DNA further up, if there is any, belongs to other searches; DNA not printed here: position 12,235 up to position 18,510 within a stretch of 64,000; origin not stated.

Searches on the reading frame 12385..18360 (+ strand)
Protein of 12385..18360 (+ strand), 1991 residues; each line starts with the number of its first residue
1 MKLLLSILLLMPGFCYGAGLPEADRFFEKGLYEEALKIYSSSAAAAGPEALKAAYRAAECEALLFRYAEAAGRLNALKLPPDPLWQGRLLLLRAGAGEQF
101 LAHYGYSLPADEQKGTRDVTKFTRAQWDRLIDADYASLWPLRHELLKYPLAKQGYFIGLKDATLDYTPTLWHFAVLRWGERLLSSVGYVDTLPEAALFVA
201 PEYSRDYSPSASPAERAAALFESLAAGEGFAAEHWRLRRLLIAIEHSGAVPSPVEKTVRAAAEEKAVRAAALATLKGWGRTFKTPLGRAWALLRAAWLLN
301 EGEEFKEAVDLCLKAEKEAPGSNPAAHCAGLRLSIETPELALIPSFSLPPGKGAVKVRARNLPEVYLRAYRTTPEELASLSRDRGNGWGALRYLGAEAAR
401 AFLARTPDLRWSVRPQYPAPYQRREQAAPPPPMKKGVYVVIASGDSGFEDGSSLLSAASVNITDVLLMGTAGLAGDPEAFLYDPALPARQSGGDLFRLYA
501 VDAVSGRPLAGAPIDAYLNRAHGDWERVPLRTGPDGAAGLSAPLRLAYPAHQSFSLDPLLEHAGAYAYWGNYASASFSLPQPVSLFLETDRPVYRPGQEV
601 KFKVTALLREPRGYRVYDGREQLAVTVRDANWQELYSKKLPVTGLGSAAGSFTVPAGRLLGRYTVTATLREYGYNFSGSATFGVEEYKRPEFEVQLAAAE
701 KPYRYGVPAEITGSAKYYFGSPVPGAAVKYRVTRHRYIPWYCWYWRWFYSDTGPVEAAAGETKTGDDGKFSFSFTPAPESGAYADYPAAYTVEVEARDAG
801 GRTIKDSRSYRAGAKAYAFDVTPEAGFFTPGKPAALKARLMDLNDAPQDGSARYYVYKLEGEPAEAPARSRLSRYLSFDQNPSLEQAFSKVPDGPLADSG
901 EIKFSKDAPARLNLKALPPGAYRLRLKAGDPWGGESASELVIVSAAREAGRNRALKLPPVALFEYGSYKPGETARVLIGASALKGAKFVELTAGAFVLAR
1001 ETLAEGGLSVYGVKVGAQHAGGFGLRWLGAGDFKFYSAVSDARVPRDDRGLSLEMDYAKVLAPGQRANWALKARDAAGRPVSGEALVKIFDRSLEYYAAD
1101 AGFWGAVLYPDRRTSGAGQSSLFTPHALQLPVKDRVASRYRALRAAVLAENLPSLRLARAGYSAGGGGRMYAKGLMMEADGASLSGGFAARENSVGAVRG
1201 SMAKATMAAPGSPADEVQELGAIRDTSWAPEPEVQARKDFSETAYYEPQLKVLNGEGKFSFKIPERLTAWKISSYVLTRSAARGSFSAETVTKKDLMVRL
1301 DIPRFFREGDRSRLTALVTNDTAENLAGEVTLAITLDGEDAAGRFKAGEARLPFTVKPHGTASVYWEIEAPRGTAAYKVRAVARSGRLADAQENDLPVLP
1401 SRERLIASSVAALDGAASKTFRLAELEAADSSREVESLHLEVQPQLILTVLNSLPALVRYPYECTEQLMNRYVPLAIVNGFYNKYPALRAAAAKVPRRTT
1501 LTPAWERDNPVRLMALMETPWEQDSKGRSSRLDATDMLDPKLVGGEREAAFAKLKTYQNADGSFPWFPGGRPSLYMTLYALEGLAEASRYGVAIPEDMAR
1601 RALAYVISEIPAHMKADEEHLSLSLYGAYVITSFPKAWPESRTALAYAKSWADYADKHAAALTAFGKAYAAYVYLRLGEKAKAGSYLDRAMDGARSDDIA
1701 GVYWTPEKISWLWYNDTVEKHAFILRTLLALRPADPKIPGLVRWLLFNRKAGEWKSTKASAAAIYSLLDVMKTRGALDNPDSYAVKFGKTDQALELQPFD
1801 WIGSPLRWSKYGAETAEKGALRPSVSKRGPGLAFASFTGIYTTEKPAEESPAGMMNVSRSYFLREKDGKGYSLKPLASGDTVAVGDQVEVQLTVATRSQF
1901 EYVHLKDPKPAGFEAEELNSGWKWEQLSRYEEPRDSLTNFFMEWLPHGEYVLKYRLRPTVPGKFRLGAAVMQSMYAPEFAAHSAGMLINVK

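Call 16: search_protein_families(library=pfam, proteins=[window:12385-18360:+])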
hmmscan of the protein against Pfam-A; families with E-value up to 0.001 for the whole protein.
window:12385-18360:+ (1991 aa): 5 families
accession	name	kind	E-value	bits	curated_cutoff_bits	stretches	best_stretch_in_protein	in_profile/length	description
PF17973.7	bMG10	-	2.7e-26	92.7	26.2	1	1856-1978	3-131/131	Bacterial Alpha-2-macroglobulin MG10 domain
PF00207.28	A2M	-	4.8e-15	55.6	21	1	1243-1332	1-92/92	Alpha-2-macroglobulin family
PF01835.25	MG2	-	1.6e-14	54.5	32.8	1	585-669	2-81/96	MG2 domain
PF07703.20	A2M_BRD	-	3.9e-05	24.4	22.7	0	586-703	2-107/140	Alpha-2-macroglobulin bait region domain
PF07678.20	TED_complement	-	4.8e-05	23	22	0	1548-1765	66-307/312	A-macroglobulin TED domain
